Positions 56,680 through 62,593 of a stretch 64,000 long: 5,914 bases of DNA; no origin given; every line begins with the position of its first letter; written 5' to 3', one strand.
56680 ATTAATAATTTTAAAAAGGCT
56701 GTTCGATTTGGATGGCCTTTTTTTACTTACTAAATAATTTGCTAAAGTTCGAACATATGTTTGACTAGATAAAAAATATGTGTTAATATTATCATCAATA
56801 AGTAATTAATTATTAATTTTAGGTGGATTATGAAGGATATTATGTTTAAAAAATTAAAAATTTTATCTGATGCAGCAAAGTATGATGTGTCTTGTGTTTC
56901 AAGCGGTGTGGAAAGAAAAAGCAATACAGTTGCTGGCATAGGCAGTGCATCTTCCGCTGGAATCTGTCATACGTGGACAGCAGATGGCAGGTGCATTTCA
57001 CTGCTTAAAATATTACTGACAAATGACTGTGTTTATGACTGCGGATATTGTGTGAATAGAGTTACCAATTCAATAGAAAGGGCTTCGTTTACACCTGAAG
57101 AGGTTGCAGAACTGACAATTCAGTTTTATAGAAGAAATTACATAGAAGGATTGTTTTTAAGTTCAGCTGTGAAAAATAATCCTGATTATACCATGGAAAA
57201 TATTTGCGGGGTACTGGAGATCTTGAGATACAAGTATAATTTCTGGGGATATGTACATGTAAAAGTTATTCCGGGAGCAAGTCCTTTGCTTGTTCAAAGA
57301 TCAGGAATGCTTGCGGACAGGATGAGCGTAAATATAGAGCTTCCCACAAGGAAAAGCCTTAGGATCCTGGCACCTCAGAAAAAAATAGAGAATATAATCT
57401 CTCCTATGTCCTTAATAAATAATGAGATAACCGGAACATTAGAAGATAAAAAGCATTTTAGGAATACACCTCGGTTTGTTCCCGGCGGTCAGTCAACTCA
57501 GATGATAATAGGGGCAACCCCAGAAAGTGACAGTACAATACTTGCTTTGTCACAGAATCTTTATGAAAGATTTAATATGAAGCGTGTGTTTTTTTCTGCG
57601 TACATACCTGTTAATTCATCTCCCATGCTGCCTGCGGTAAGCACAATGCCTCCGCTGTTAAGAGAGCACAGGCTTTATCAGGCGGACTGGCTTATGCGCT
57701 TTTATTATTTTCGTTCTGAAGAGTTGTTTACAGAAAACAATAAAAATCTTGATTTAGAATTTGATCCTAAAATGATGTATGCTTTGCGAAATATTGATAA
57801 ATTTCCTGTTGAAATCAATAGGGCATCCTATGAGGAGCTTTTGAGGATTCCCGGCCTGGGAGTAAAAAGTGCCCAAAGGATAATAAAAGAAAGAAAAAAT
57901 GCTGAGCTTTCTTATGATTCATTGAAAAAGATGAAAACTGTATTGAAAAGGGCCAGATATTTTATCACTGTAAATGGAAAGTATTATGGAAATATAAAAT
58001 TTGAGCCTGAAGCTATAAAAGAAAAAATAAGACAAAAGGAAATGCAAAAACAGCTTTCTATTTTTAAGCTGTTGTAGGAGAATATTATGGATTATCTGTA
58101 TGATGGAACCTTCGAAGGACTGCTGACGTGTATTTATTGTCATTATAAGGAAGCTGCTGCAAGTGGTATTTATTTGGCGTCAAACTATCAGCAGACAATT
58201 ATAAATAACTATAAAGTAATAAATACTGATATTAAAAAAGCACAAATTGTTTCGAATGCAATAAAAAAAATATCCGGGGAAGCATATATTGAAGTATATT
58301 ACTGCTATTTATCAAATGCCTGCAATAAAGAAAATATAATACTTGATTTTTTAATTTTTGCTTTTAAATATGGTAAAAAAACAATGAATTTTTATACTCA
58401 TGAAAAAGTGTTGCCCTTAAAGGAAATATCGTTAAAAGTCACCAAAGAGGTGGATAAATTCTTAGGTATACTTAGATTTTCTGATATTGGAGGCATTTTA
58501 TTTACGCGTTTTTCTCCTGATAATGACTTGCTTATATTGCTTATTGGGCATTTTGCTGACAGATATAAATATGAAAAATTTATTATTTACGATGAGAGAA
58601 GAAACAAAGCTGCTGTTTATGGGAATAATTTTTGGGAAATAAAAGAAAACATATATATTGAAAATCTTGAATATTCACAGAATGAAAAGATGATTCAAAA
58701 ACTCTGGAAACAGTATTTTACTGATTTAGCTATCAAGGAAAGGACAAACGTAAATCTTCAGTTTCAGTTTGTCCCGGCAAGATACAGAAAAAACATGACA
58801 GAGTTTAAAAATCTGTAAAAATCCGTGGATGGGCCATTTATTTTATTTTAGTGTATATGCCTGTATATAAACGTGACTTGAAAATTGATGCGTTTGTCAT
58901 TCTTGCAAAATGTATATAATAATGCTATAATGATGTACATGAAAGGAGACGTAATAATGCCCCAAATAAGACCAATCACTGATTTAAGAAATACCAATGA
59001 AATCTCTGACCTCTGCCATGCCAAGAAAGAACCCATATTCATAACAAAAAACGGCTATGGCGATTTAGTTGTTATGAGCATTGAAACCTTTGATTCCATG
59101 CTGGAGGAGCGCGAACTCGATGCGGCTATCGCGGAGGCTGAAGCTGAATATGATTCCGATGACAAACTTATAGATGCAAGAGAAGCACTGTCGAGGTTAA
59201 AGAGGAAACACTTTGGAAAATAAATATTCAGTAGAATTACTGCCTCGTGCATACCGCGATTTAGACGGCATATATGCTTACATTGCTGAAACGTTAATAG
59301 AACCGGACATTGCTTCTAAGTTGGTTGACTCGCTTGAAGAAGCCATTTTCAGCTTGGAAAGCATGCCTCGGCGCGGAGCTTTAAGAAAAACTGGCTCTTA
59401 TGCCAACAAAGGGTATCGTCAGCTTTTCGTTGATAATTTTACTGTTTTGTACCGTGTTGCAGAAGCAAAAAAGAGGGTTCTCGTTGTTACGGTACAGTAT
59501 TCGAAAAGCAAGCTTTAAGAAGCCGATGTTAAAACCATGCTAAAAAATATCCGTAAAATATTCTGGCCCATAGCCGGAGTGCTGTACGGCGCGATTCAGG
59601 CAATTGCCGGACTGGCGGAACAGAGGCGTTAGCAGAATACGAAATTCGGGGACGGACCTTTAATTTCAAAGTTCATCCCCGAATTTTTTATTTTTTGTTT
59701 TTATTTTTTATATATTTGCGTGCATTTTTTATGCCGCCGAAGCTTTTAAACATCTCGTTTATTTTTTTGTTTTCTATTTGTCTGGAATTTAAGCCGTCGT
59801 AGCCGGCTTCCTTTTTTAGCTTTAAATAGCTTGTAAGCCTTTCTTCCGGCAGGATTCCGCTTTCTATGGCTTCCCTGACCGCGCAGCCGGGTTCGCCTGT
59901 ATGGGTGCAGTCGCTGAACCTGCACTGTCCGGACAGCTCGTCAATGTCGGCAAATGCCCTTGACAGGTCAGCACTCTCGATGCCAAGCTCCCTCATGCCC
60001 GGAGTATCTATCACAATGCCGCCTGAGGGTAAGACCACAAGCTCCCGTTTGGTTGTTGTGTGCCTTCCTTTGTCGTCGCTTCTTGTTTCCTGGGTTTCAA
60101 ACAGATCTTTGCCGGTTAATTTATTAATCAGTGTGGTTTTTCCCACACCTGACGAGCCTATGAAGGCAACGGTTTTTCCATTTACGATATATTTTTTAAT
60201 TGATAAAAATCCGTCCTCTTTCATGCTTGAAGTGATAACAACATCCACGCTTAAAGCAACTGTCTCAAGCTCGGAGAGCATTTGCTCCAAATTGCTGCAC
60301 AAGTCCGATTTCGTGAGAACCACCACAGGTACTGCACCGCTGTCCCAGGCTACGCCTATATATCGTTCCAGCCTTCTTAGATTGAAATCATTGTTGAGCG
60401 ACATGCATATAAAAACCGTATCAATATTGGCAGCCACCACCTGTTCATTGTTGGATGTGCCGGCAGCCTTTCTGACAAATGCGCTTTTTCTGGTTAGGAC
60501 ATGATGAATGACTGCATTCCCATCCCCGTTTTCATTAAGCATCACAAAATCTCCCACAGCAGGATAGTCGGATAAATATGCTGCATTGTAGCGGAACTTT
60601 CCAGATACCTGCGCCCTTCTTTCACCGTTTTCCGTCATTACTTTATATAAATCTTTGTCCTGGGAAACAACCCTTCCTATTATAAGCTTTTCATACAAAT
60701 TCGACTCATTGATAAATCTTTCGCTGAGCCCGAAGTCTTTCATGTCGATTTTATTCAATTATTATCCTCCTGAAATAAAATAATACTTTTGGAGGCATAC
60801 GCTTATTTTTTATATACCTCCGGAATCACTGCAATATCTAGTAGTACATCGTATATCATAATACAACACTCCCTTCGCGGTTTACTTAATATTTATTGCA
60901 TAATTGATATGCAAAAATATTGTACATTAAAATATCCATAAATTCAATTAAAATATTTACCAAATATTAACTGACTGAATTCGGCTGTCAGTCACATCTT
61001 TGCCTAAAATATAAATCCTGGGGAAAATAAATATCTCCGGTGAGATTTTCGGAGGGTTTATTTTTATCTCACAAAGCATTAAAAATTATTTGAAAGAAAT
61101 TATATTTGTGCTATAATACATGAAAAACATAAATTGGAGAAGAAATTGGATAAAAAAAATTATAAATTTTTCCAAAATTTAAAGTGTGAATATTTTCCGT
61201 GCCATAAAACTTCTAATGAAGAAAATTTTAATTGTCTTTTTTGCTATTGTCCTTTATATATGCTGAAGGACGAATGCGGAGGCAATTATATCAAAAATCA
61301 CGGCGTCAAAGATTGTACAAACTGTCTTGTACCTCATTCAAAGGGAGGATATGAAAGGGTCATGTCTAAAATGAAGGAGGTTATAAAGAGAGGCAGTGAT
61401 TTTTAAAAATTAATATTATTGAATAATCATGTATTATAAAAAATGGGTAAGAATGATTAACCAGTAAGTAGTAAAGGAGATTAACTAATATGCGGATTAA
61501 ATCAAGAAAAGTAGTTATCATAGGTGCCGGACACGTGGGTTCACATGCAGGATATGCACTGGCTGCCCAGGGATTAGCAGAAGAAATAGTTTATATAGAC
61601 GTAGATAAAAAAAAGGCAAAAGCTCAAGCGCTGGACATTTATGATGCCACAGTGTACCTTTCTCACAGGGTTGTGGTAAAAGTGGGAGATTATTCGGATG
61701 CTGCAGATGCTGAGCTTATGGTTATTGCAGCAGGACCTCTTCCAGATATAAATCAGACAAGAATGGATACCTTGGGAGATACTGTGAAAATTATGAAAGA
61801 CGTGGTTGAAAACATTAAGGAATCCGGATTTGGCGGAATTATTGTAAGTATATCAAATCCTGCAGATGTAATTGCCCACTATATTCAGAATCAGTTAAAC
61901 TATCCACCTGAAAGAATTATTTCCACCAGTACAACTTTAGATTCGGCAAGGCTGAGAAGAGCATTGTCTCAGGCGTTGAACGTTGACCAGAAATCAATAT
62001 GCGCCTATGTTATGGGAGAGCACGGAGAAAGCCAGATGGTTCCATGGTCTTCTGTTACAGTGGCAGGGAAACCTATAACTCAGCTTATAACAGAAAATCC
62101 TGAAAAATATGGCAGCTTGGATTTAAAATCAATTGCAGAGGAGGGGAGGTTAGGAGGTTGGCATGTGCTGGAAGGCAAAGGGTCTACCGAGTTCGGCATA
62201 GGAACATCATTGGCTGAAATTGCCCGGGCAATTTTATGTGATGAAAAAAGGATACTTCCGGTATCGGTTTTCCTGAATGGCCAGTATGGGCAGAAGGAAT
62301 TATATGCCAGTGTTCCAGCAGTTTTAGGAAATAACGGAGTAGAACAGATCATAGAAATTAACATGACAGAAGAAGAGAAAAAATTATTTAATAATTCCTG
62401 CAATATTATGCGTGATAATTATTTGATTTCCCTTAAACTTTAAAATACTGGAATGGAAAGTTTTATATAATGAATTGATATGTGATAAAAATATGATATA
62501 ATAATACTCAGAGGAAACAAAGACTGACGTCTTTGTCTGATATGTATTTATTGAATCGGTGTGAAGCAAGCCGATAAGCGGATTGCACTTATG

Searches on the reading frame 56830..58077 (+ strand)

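Call 25: search_protein_families(library=ncbifam, proteins=[window:56830-58077:+], max_evalue=1e-10)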
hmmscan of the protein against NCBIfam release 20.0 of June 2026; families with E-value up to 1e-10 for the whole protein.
window:56830-58077:+ (415 aa): 1 family
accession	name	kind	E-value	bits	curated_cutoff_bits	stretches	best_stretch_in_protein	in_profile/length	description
TIGR03916.1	rSAM_link_UDG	hypoth_equivalog_domain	1.3e-189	630.6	343.5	1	6-410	2-405/415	putative DNA modification/repair radical SAM protein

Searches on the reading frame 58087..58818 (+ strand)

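Call 25: search_protein_families(library=ncbifam, proteins=[window:58087-58818:+], max_evalue=1e-10)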
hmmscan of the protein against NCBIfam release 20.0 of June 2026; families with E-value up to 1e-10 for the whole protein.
window:58087-58818:+ (243 aa): 1 family
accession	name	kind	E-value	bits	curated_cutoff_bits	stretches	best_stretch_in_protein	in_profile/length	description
TIGR03915.1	SAM_7_link_chp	equivalog_domain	2e-62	211.1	112.25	1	3-240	1-243/243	TIGR03915 family putative DNA repair protein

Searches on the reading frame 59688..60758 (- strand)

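Call 25: search_protein_families(library=ncbifam, proteins=[window:59688-60758:-], max_evalue=1e-10)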
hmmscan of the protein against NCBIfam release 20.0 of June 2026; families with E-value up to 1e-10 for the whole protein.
window:59688-60758:- (356 aa): 3 families
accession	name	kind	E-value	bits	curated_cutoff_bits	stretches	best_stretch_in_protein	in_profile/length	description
NF008931.0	PRK12288.1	equivalog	1.8e-47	162.1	360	1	69-317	76-332/347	small ribosomal subunit biogenesis GTPase RsgA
TIGR00157.1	TIGR00157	equivalog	1.5e-44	152.4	100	1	68-315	3-246/247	ribosome small subunit-dependent GTPase A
NF008932.0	PRK12289.1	equivalog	5.1e-29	101.4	483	1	65-299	58-289/363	small ribosomal subunit biogenesis GTPase RsgA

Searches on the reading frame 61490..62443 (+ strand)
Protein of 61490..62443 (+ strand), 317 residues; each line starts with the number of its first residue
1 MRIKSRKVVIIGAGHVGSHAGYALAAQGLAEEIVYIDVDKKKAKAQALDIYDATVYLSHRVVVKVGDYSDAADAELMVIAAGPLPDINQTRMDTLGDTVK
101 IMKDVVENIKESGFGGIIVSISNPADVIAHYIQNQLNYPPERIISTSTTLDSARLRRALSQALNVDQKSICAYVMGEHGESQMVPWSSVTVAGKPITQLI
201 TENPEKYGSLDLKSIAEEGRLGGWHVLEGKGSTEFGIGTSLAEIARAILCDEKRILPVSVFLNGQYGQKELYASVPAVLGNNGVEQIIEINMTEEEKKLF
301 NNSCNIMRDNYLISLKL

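Call 25: search_protein_families(library=ncbifam, proteins=[window:61490-62443:+], max_evalue=1e-10)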
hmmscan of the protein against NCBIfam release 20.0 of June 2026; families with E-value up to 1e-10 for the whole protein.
window:61490-62443:+ (317 aa): 6 families
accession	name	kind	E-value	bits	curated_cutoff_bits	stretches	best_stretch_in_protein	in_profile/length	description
TIGR01771.1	L-LDH-NAD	equivalog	3e-102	342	303.55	1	10-308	1-298/299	L-lactate dehydrogenase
NF000824.0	PRK00066.1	subfamily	2.4e-100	335.9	339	1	3-310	4-310/316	L-lactate dehydrogenase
NF004863.0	PRK06223.1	subfamily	4.6e-75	252.6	283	1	4-310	2-303/313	malate dehydrogenase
TIGR01763.1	MalateDH_bact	equivalog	4.5e-61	206.7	351.85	1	6-310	2-301/305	malate dehydrogenase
NF041314.1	Malate_DH_Halo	equivalog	1e-51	176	550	1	7-311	3-300/304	malate dehydrogenase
TIGR01772.1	MDH_euk_gproteo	equivalog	9e-12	44.9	273.05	1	7-310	1-303/313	malate dehydrogenase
